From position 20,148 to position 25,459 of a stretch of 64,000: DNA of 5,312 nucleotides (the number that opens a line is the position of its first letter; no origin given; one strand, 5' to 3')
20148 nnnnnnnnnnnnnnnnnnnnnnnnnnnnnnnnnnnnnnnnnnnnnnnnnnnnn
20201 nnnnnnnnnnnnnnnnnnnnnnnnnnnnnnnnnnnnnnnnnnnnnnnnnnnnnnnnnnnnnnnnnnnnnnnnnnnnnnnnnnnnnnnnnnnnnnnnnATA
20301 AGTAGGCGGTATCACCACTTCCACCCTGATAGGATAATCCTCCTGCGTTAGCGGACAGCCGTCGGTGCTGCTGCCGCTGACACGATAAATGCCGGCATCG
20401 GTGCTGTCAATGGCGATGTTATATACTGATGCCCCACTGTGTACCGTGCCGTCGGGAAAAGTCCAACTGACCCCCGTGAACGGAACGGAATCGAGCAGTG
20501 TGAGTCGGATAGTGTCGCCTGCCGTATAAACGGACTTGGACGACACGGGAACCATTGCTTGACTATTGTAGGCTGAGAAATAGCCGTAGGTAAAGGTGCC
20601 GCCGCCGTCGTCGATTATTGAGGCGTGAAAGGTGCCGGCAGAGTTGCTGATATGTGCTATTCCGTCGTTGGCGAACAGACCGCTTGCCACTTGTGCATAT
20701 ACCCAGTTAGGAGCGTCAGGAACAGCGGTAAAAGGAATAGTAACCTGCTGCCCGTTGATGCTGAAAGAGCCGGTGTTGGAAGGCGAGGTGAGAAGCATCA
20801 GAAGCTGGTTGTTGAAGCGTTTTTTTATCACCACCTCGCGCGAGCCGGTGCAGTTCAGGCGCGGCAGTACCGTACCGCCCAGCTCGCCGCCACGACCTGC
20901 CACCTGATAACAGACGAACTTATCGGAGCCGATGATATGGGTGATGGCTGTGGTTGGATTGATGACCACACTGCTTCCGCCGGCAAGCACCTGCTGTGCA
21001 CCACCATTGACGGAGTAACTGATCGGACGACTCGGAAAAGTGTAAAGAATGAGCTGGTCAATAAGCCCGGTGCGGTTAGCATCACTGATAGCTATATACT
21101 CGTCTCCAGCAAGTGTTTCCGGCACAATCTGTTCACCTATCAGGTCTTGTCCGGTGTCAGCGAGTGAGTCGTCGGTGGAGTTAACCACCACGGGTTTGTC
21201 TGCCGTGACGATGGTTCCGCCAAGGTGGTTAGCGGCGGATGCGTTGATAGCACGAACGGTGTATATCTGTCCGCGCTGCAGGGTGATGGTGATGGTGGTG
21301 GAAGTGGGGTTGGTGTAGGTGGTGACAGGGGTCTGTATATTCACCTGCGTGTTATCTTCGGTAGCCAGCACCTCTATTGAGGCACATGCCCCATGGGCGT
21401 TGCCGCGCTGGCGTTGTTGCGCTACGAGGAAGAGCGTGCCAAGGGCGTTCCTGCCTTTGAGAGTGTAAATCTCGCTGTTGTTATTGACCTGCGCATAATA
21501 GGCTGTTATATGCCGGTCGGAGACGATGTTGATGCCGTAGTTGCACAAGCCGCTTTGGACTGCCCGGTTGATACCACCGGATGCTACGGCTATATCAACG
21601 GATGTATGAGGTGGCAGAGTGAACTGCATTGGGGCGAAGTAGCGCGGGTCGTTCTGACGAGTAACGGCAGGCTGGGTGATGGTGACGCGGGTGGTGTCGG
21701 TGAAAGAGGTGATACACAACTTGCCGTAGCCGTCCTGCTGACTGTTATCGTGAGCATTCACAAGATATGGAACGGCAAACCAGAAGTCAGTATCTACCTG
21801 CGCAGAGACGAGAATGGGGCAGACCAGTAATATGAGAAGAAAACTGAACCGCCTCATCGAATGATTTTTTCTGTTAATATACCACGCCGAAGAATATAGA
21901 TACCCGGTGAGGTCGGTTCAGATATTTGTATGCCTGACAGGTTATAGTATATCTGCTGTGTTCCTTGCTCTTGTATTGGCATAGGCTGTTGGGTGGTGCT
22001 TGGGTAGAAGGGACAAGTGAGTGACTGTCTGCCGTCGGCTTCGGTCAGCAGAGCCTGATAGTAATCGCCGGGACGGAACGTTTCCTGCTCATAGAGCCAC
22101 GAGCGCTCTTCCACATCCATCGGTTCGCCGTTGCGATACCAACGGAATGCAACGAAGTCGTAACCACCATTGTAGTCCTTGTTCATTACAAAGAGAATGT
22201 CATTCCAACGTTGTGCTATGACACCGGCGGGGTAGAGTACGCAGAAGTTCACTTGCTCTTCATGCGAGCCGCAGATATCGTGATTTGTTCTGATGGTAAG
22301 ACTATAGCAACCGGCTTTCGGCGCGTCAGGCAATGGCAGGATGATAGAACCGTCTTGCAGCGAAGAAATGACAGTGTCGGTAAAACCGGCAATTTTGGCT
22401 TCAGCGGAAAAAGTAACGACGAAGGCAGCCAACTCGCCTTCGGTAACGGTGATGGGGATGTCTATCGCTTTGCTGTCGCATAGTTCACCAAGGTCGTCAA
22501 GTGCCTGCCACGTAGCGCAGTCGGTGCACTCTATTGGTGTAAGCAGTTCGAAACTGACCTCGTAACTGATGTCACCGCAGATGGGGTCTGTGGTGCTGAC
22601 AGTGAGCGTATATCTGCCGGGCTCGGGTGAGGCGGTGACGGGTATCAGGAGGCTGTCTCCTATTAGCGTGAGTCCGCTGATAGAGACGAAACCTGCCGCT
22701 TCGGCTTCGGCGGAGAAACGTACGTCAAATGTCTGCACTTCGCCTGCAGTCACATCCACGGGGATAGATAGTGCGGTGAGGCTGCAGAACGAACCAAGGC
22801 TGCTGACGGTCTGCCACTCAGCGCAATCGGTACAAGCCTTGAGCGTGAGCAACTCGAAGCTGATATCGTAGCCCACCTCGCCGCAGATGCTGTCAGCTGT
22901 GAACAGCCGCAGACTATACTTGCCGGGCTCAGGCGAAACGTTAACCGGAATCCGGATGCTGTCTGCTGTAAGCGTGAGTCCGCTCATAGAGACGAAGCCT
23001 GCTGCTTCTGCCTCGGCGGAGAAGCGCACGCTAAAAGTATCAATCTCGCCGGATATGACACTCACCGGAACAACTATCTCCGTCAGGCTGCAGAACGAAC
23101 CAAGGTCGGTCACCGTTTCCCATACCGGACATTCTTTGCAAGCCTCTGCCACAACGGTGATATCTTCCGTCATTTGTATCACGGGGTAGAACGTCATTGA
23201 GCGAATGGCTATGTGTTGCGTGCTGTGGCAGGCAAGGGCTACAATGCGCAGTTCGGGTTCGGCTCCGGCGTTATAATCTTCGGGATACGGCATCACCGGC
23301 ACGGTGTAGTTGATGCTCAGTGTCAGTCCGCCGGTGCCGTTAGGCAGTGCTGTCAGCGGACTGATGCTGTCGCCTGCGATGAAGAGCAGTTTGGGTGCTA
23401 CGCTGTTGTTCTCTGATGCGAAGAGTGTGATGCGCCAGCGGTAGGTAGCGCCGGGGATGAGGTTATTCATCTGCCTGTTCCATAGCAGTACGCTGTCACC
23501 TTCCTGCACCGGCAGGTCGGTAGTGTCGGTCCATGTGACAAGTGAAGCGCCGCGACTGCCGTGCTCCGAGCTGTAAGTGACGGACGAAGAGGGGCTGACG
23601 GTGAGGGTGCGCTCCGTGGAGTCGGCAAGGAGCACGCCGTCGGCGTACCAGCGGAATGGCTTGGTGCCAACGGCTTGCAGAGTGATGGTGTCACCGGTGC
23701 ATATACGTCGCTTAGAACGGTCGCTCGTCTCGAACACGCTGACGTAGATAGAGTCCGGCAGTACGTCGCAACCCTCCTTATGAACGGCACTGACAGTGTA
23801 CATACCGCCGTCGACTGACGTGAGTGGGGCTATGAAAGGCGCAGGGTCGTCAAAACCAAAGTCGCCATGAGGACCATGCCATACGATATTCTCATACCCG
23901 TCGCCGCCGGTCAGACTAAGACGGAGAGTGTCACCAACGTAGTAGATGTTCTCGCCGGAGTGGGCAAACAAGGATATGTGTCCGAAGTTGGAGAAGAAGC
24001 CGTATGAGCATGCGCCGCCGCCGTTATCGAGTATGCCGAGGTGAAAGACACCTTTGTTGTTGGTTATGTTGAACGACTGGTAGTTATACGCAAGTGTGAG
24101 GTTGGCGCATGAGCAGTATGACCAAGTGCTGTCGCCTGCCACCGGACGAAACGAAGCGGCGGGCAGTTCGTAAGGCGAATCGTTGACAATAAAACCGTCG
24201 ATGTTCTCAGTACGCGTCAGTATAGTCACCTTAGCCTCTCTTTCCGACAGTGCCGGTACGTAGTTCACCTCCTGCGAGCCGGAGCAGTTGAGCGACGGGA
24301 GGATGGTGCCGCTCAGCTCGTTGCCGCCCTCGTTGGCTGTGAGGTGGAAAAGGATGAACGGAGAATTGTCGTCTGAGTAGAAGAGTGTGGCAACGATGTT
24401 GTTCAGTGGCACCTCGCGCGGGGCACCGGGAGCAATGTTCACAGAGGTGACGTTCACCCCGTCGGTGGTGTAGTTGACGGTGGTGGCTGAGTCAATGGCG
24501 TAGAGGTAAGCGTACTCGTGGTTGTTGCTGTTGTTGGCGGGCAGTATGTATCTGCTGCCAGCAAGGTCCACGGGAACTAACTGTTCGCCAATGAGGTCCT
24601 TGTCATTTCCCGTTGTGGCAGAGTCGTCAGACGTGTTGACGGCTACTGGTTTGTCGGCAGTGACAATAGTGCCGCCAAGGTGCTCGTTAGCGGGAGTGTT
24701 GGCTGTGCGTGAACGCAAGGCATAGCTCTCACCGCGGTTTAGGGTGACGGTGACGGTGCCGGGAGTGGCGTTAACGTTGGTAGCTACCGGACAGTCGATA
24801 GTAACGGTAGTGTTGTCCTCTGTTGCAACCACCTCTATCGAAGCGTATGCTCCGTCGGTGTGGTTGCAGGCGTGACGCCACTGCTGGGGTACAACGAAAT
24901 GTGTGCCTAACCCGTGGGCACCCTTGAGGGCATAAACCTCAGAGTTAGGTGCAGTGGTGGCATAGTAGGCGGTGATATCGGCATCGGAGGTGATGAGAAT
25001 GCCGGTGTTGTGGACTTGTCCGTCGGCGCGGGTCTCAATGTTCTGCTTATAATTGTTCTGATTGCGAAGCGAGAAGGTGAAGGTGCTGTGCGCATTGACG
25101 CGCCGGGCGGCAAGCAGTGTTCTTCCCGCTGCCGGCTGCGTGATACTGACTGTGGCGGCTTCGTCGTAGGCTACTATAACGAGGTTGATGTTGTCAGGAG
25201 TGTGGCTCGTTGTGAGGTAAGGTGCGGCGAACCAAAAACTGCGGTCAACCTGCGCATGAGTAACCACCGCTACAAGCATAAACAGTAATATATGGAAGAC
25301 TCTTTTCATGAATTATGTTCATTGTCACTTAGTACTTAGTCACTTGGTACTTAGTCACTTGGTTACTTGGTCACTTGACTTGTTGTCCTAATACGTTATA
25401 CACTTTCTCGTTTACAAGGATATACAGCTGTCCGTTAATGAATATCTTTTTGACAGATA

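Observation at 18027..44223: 26-kb co-directional array: a Sus-like PUL head fused to a train of T9SS-tailed giant proteins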

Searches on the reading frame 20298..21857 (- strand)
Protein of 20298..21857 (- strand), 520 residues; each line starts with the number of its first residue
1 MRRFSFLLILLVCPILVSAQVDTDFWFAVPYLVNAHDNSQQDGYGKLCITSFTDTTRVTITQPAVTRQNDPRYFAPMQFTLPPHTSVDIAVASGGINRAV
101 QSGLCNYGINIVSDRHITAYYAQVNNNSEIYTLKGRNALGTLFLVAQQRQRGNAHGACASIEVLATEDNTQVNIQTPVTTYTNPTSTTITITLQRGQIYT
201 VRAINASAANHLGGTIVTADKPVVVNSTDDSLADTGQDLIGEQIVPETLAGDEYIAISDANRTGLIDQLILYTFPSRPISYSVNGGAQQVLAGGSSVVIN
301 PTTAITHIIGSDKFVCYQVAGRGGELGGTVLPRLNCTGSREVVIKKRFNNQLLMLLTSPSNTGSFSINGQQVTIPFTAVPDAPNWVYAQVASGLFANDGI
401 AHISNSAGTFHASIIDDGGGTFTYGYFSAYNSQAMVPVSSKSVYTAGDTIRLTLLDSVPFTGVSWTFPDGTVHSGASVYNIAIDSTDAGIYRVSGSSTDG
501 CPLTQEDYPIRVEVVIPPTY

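Call 67: find_related_loci(query=A4, collection=genome_contigs, flank=10000)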
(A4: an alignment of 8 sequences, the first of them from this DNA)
Query A4 (515 aa) in genome_contigs; peptide patterns used: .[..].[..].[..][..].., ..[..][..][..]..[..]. (x = any residue, [..] = any of these).
169 stretches matched a pattern; 77 encode a relative of the query (tblastn E <= 1e-3); 76 distinct loci.
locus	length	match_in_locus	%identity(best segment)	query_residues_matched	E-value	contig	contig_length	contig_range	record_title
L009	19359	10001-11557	51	1-515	5e-155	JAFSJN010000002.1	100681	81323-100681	MAG: Paludibacteraceae bacterium isolate RGIG3200 Goat_Reticulum-1__c70262, whole genome shotgun sequence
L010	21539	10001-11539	44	3-515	1e-121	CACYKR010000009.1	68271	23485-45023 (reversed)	MAG: uncultured Bacteroidales bacterium isolate RUG12032 genome assembly, contig: RUG12032_asm_9, whole genome shotgun s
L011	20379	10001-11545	40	1-515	6e-120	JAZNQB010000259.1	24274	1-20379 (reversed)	MAG: Paludibacteraceae bacterium isolate T1900044829_TS20190295.MAGScoT_cleanbin_000024 SGB_2887_k141_564776, whole geno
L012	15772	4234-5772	43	3-515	1e-119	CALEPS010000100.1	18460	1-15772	MAG TPA_asm: uncultured Bacteroidales bacterium isolate ERR1278073_bin.19_CONCOCT_v1.1_MAG genome assembly, contig: ERZ8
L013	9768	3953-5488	44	3-515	2e-118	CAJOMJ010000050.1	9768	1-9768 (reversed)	Paludibacteraceae bacterium isolate Reindeer_2_mag_15 genome assembly, contig: scaffold_6716, whole genome shotgun seque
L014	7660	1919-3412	43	19-515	5e-113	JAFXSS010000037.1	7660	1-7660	MAG: Paludibacteraceae bacterium isolate RGIG6711 Sheep_Rumen-2__c317821, whole genome shotgun sequence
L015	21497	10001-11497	40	1-503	2e-110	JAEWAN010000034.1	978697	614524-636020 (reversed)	MAG: Bacteroidetes bacterium isolate OH_PBB_21 k127_1893285, whole genome shotgun sequence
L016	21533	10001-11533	53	2-515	4e-174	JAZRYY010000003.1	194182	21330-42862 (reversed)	MAG: Paludibacteraceae bacterium isolate T1900044949_TA20190002.MAGScoT_cleanbin_000008 SGB_3542_k141_71941, whole genom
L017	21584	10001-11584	36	1-515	4e-74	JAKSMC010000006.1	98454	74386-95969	MAG: Bacteroidales bacterium isolate Horse_feces115 MAG115_6, whole genome shotgun sequence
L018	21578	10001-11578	35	1-515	2e-68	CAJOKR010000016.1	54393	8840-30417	uncultured Bacteroidales bacterium isolate Reindeer_1_mag_206 genome assembly, contig: scaffold_1705, whole genome shotg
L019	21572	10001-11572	35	2-515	3e-68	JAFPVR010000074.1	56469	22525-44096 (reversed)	MAG: Bacteroidales bacterium isolate RGIG1517 Goat_Abomasum-3__c402854, whole genome shotgun sequence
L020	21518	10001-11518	34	1-507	4e-68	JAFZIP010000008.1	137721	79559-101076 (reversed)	MAG: Bacteroidales bacterium isolate RGIG7800 Water_buffalos_Reticulum-1__c207, whole genome shotgun sequence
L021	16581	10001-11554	34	8-515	6e-67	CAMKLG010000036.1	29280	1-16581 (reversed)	MAG: uncultured Bacteroidales bacterium isolate SRR12081296_bin.81_metaWRAP_v1.3_MAG genome assembly, contig: ERZ1228977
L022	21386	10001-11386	38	6-464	3e-67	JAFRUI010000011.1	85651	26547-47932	MAG: Bacteroidales bacterium isolate RGIG2805 Goat_Omasum-6__c409, whole genome shotgun sequence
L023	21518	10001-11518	33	1-507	2e-66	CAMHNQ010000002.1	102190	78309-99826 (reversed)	MAG: uncultured Bacteroidales bacterium isolate SRR11784279_bin.50_metaWRAP_v1.3_MAG genome assembly, contig: ERZ1220274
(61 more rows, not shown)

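Call 81: search_protein_families(library=pfam, proteins=[L015:1340-2401:+, L015:4177-6381:+, L015:15249-17459:+, L015:17486-18448:+, L016:14672-16915:-, L016:17131-20136:+, L015:2398-3978:+, L009:18370-19239:+, L015:13444-15213:+], max_evalue=0.001)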
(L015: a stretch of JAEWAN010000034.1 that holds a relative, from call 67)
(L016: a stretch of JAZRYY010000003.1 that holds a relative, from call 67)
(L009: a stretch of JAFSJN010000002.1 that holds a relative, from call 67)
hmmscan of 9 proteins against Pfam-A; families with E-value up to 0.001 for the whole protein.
L015:1340-2401:+ (353 aa): 4 families
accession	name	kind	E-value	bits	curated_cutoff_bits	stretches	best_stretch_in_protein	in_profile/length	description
PF00722.28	Glyco_hydro_16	-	2.6e-21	76.3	22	1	139-345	3-173/175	Glycosyl hydrolases family 16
PF03935.22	SKN1_KRE6_Sbg1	-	1.6e-09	37.2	30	1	136-209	149-223/501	Beta-glucan synthesis-associated protein SKN1/KRE6/Sbg1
PF02368.24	Big_2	-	4.7e-08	33.3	22.8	1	25-88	4-70/79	Bacterial Ig-like domain (group 2)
PF22359.2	Big-like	-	1.5e-05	25.6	27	1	58-98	6-47/48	Bacterial Ig-like domain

L015:4177-6381:+ (734 aa): 1 family
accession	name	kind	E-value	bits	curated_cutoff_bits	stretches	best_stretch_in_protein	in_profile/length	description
PF12708.12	Pect-lyase_RHGA_epim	-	6.5e-06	26.5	27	1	143-298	33-205/213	Rhamnogalacturonase A/epimerase, pectate lyase-like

L015:15249-17459:+ (736 aa): 3 families
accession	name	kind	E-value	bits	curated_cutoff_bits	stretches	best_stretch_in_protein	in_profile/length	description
PF01915.27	Glyco_hydro_3_C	-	2.8e-59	200.9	31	1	362-617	1-200/200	Glycosyl hydrolase family 3 C-terminal domain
PF00933.27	Glyco_hydro_3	-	1.1e-31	110.9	27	1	101-274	84-262/316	Glycosyl hydrolase family 3 N terminal domain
PF14310.12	Fn3-like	-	8.8e-26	90.3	25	1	654-724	1-71/71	Fibronectin type III-like domain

L015:17486-18448:+ (320 aa): 3 families
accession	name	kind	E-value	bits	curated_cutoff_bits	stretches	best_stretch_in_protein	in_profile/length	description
PF00480.26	ROK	-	2.7e-61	208.1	22.9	1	9-317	2-291/294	ROK family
PF02685.22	Glucokinase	-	3.1e-05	23.6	22.1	1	12-269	4-262/314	Glucokinase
PF01869.26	BcrAD_BadFG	-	6.9e-05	22.9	31.5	0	9-38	1-29/271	BadF/BadG/BcrA/BcrD ATPase family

L016:14672-16915:- (747 aa): 2 families
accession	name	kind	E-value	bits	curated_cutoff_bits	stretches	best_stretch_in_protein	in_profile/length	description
PF25788.1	Ig_Rha78A_N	-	4.3e-22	78.8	27.4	0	86-113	74-101/105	Rha78A-like, N-terminal immunoglobulin domain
PF00041.27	fn3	-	0.00048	20.7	25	0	624-697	10-80/84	Fibronectin type III domain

L016:17131-20136:+ (1001 aa): 3 families
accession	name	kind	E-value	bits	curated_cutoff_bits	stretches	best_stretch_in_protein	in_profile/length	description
PF07221.17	GlcNAc_2-epim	-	1.6e-36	126.7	23.4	1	53-392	1-337/347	N-acylglucosamine 2-epimerase (GlcNAc 2-epimerase)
PF02055.22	Glyco_hydro_30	-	0.00015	21.4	23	1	672-822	94-252/348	Glycosyl hydrolase family 30 TIM-barrel domain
PF03663.20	Glyco_hydro_76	-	0.00024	21.2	25.9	0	70-173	151-257/366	Glycosyl hydrolase family 76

L015:2398-3978:+ (526 aa): 5 families
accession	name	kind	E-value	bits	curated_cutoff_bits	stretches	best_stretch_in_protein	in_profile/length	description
PF11790.14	Glyco_hydro_cc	-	3.5e-50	171.2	21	1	150-381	11-236/237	Glycosyl hydrolase catalytic core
PF18099.7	CBM_35_2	-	1.3e-10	41.7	23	1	425-524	8-111/112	Carbohydrate binding module (family 35)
PF03422.21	CBM_6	-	6.5e-10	39.8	28.9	1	421-525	10-123/125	Carbohydrate binding module (family 6)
PF02368.24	Big_2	-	2.3e-05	24.7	22.8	1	40-103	4-68/79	Bacterial Ig-like domain (group 2)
PF21461.3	HL_N-beta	-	0.00032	20.9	27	1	74-107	16-49/57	Hyaluronate lyase, N-terminal beta-sheet domain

L009:18370-19239:+ (289 aa): 0 families

L015:13444-15213:+ (589 aa): 4 families
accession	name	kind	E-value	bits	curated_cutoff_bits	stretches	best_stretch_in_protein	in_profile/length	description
PF00691.25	OmpA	-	1.2e-25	90.1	27.2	1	482-577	1-98/98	OmpA family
PF05359.17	DUF748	-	3.3e-06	25.9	50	1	479-521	879-921/1037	Domain of Unknown Function (DUF748)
PF13620.12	CarboxypepD_reg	-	7e-06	26.7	32.3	1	308-369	5-64/82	Carboxypeptidase regulatory-like domain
PF13568.12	OMP_b-brl_2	-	0.00013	22.6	27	1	58-205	39-157/175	Outer membrane protein beta-barrel domain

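Call 86: search_solved_structures(query=A4, max_evalue=1)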
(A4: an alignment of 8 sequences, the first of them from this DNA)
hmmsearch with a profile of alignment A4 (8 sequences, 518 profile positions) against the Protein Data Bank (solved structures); distinct sequences matched with E-value up to 1: 0.

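Call 110: find_related_loci(query=A8, collection=metagenome_contigs, flank=10000)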
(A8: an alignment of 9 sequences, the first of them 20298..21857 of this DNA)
Query A8 (520 aa) in metagenome_contigs; peptide patterns used: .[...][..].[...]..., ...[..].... (x = any residue, [..] = any of these).
600 stretches matched a pattern (row limit reached: there are more); 376 encode a relative of the query (tblastn E <= 1e-3); the best 80 are kept; 79 distinct loci.
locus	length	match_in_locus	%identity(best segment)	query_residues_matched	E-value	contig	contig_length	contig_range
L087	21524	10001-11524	51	8-517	2e-165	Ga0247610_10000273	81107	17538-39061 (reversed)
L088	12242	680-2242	51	1-517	6e-156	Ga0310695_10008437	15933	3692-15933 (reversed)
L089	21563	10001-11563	51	1-517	6e-156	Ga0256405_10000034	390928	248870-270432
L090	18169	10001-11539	44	3-515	5e-121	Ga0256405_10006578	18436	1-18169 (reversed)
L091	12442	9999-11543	40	1-515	9e-120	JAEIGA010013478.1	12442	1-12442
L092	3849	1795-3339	40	1-515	2e-122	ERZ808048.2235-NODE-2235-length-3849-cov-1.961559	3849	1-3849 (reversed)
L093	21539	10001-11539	35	1-517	2e-81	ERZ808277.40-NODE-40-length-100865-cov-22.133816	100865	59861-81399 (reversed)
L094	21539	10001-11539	35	1-517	2e-81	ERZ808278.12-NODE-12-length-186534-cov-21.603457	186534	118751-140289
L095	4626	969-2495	35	7-506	2e-79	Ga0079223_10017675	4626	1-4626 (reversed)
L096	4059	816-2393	35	1-515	4e-70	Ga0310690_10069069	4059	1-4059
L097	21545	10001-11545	43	3-517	3e-120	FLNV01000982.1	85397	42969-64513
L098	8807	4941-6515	34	1-515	2e-68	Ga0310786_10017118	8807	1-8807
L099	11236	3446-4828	37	1-452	1e-67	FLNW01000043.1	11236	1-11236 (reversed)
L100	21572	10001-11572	35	2-515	1e-67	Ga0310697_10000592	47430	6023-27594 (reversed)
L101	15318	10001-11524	50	8-517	3e-165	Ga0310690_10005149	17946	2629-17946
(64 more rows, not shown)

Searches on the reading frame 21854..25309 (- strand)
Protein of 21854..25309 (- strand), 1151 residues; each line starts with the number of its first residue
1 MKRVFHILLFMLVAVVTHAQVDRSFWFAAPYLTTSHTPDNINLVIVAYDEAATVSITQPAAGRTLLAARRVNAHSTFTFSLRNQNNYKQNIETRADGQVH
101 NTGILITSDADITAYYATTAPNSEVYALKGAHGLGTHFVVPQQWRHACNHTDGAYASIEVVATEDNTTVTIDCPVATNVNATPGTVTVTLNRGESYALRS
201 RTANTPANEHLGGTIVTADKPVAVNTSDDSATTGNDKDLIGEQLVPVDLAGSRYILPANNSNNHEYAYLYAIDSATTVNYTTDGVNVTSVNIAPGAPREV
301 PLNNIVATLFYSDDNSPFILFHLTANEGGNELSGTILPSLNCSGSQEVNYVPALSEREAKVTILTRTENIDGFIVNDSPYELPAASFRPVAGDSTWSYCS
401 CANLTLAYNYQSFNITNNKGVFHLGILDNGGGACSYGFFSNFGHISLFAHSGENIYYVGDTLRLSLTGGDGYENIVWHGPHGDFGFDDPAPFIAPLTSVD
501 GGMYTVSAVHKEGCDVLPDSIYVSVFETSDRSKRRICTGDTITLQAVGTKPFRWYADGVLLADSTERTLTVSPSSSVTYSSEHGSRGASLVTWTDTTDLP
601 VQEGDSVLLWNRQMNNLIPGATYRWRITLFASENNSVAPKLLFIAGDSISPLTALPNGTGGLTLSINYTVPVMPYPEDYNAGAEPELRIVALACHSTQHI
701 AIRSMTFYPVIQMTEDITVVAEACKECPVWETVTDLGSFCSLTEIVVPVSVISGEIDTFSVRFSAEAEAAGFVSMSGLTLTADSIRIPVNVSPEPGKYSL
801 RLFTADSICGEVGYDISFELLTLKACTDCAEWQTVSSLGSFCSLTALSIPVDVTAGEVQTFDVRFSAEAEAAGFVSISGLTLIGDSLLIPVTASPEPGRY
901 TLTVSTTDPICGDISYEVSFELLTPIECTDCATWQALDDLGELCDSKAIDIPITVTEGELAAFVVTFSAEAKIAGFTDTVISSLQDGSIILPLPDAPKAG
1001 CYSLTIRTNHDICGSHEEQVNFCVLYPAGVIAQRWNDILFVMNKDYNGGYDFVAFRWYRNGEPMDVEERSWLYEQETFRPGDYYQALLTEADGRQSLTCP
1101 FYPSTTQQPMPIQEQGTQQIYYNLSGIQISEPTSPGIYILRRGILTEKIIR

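Call 4: search_protein_families(library=pfam, proteins=[window:21854-25309:-], max_evalue=0.01)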
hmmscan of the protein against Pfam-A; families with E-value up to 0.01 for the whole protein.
window:21854-25309:- (1151 aa): 2 families
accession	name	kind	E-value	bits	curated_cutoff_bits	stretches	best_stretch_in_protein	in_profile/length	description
PF17517.7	IgGFc_binding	-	4.4e-32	112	25.6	1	132-406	9-277/297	IgGFc binding protein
PF06832.18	BiPBP_C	-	4e-06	27.1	26.8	0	540-573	33-68/90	Penicillin-Binding Protein C-terminus Family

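Call 5: search_protein_families(library=ncbifam, proteins=[window:21854-25309:-], max_evalue=0.01)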
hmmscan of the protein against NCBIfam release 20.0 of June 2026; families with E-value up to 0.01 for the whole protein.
window:21854-25309:- (1151 aa): 0 families

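Call 16: search_solved_structures(query=window:21854-25309:-, max_evalue=1)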
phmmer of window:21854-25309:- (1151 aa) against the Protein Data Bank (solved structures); distinct sequences matched with E-value up to 1: 0.
